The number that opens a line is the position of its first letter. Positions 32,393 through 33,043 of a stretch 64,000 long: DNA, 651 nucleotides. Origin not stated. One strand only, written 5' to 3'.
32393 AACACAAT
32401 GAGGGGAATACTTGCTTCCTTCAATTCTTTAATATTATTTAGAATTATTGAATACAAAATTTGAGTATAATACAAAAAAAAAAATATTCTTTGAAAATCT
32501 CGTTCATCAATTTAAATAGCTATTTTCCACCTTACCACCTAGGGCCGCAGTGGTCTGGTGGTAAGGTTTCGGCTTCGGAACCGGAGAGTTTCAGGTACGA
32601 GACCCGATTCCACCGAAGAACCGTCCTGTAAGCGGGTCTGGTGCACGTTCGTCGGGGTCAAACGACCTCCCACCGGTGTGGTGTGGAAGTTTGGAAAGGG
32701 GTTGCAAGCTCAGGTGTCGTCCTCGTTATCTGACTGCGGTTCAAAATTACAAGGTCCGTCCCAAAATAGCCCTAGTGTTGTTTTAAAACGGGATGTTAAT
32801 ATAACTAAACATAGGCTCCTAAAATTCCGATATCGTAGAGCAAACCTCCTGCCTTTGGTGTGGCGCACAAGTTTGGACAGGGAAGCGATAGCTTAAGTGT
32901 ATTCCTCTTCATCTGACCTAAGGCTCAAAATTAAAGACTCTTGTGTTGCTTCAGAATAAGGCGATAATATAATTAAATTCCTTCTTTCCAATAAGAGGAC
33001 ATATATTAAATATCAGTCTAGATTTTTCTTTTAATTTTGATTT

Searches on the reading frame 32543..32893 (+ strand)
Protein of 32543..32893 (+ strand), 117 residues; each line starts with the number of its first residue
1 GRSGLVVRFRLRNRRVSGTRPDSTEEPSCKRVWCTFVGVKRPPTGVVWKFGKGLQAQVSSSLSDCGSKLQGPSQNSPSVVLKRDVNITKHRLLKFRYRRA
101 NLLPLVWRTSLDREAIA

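Call 18: find_homologous_proteins(query=window:32543-32893:+, max_evalue=0.001)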
Query seq(117 aa) (117 aa): 22 proteins with E <= 0.001 among 30 candidates.
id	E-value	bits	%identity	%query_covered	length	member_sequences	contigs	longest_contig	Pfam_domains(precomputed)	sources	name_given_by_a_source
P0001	6.3e-23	99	57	80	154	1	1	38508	-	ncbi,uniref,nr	ncbi:hypothetical protein AVEN_139314-1 [Araneus ventricosus]|uniref:Uncharacterized protein n=1 Tax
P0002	2.0e-22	97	62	76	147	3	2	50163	-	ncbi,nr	ncbi:hypothetical protein AVEN_216372-1 [Araneus ventricosus]|nr:hypothetical protein AVEN_63961-1 [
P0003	1.4e-21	95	61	75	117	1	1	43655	-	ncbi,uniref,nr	ncbi:hypothetical protein AVEN_23963-1 [Araneus ventricosus]|uniref:Uncharacterized protein n=1 Tax=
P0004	4.7e-20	90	60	66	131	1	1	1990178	-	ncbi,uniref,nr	ncbi:hypothetical protein AVEN_159060-1 [Araneus ventricosus]|uniref:Uncharacterized protein n=1 Tax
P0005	9.2e-20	89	56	76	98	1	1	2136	-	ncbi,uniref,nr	ncbi:hypothetical protein AVEN_36723-1 [Araneus ventricosus]|uniref:Uncharacterized protein n=1 Tax=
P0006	2.9e-19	87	56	79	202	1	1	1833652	PF00565.24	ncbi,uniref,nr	ncbi:hypothetical protein AVEN_179452-1 [Araneus ventricosus]|uniref:TNase-like domain-containing pr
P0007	1.2e-18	85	61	68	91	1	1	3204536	-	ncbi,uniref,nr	ncbi:hypothetical protein AVEN_26261-1 [Araneus ventricosus]|uniref:Uncharacterized protein n=1 Tax=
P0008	1.2e-17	82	82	29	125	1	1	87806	-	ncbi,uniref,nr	ncbi:hypothetical protein AVEN_252671-1 [Araneus ventricosus]|uniref:Uncharacterized protein n=1 Tax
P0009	9.1e-17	79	50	86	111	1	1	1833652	-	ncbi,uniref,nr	ncbi:hypothetical protein AVEN_179496-1 [Araneus ventricosus]|uniref:Uncharacterized protein n=1 Tax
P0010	1.6e-15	75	54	76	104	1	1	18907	-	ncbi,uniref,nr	ncbi:hypothetical protein AVEN_163733-1 [Araneus ventricosus]|uniref:Uncharacterized protein n=1 Tax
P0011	1.7e-15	75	53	79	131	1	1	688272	-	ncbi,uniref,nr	ncbi:hypothetical protein AVEN_223794-1 [Araneus ventricosus]|uniref:Uncharacterized protein n=1 Tax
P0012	9.6e-15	73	57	76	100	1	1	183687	-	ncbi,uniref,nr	ncbi:hypothetical protein AVEN_185725-1 [Araneus ventricosus]|uniref:Uncharacterized protein n=1 Tax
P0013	1.5e-14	72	55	71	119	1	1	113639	-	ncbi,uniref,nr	ncbi:hypothetical protein AVEN_133369-1 [Araneus ventricosus]|uniref:Uncharacterized protein n=1 Tax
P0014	2.4e-14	71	51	81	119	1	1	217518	-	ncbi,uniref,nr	ncbi:hypothetical protein AVEN_187037-1 [Araneus ventricosus]|uniref:Uncharacterized protein n=1 Tax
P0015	6.4e-13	67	53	76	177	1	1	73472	-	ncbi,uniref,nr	ncbi:hypothetical protein AVEN_11509-1 [Araneus ventricosus]|uniref:Uncharacterized protein n=2 Tax=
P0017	1.7e-12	65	58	59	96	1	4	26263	-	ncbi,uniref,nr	ncbi:hypothetical protein AVEN_119375-1 [Araneus ventricosus]|uniref:Uncharacterized protein n=1 Tax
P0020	2.1e-11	62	47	85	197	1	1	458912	-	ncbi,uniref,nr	ncbi:hypothetical protein AVEN_18313-1 [Araneus ventricosus]|uniref:Uncharacterized protein n=1 Tax=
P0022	5.6e-9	54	48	46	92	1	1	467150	-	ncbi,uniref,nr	ncbi:hypothetical protein AVEN_78502-1 [Araneus ventricosus]|uniref:Uncharacterized protein n=1 Tax=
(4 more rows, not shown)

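Call 19: find_encoding_contigs(protein=P0004, flank=10000, max_places=10)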
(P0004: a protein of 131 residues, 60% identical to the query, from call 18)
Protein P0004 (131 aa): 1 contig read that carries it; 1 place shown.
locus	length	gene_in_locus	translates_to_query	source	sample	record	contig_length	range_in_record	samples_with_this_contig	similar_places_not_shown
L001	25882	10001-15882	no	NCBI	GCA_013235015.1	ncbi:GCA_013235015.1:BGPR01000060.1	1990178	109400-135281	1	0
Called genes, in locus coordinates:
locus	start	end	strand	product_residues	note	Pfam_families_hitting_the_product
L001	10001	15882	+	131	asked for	-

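Call 20: find_encoding_contigs(protein=P0007, flank=10000, max_places=10)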
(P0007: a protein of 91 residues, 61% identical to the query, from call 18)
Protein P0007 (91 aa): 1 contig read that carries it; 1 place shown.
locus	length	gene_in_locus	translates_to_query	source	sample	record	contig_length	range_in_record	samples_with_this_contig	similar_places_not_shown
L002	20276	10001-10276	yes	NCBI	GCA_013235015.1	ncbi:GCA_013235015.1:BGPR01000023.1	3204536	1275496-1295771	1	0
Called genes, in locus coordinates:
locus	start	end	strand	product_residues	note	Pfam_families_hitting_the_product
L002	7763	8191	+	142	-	-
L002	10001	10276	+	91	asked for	-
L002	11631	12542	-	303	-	PF01498:HTH_Tnp_Tc3_2, PF13358:DDE_3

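Call 30: find_encoding_contigs(protein=P0006, flank=10000, max_places=10)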
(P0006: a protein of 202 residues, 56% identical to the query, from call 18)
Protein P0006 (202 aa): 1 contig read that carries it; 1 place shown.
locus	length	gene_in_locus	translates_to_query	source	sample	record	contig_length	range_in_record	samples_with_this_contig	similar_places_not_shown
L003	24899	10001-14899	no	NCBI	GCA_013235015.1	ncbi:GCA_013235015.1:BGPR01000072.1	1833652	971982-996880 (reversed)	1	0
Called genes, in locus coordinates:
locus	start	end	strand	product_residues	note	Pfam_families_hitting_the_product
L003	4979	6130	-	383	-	PF13565:HTH_32 (weak), PF01498:HTH_Tnp_Tc3_2, PF13358:DDE_3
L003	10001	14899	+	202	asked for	PF00565:SNase (weak)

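Call 31: find_encoding_contigs(protein=P0011, flank=10000, max_places=10)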
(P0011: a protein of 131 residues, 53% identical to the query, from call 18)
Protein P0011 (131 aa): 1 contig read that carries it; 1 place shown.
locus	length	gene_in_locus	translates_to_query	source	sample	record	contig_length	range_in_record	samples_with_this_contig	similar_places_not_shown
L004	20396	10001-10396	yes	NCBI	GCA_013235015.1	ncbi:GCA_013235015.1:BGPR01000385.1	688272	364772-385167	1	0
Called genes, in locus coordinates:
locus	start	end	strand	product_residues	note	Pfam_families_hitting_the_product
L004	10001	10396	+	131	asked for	-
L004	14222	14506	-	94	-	-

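Call 32: find_encoding_contigs(protein=P0020, flank=10000, max_places=10)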
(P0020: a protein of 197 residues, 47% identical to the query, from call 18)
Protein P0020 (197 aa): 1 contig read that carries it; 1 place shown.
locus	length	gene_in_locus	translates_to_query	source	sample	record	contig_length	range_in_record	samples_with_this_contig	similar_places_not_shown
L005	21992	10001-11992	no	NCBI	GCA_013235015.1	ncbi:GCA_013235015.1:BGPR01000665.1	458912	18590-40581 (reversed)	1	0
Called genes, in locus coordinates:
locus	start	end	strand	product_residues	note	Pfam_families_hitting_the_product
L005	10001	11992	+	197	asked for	-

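Call 33: find_encoding_contigs(protein=P0017, flank=10000, max_places=10)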
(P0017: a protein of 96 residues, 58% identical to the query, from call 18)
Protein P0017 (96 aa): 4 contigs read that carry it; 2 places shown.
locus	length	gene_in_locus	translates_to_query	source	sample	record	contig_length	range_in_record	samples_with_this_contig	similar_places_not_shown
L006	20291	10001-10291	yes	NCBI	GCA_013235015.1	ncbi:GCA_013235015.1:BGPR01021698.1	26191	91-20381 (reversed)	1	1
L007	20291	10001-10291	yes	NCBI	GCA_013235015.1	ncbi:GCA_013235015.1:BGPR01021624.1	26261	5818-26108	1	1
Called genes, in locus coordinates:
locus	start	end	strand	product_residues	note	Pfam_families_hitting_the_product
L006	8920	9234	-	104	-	-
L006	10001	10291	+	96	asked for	-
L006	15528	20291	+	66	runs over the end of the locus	-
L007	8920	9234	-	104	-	-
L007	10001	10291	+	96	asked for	-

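Call 39: find_encoding_contigs(protein=P0022, flank=10000, max_places=10)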
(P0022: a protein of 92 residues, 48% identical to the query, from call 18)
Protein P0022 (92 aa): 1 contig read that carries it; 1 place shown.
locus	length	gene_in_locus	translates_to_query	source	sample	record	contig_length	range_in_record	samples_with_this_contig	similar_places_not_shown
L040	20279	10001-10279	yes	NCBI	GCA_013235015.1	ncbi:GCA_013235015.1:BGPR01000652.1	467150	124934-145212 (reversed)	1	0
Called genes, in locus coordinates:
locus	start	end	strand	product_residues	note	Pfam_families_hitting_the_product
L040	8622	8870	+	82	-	PF13358:DDE_3 (weak)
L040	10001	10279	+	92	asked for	-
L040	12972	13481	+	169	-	-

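Call 40: find_encoding_contigs(protein=P0014, flank=10000, max_places=10)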
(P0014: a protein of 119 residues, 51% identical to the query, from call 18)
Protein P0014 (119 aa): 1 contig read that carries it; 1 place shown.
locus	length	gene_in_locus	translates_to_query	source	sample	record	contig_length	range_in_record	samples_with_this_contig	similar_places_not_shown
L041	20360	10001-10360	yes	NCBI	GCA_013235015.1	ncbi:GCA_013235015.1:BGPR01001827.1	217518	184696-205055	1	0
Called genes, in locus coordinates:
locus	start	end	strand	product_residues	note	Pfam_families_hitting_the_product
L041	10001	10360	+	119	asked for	-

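Call 41: find_encoding_contigs(protein=P0012, flank=10000, max_places=10)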
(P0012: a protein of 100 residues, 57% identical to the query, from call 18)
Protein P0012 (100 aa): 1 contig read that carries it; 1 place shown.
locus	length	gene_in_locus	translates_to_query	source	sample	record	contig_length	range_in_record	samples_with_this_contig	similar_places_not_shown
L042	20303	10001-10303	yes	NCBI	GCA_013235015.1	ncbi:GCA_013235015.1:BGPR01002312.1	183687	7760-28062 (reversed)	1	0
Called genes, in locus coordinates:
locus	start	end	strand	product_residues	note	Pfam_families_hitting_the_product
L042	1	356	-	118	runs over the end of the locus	-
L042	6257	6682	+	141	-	PF21530:Pif1_2B_dom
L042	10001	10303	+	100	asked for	-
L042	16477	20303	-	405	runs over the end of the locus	-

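Call 42: find_encoding_contigs(protein=P0002, flank=10000, max_places=10)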
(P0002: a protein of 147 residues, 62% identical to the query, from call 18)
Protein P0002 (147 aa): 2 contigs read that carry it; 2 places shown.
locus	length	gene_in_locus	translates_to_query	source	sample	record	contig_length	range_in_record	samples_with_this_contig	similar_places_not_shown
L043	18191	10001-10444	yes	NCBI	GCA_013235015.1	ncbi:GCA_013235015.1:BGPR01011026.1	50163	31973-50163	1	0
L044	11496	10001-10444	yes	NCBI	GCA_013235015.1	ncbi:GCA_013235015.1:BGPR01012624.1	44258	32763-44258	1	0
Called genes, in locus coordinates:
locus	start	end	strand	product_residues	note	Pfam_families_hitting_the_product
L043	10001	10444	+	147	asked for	-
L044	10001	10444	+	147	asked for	-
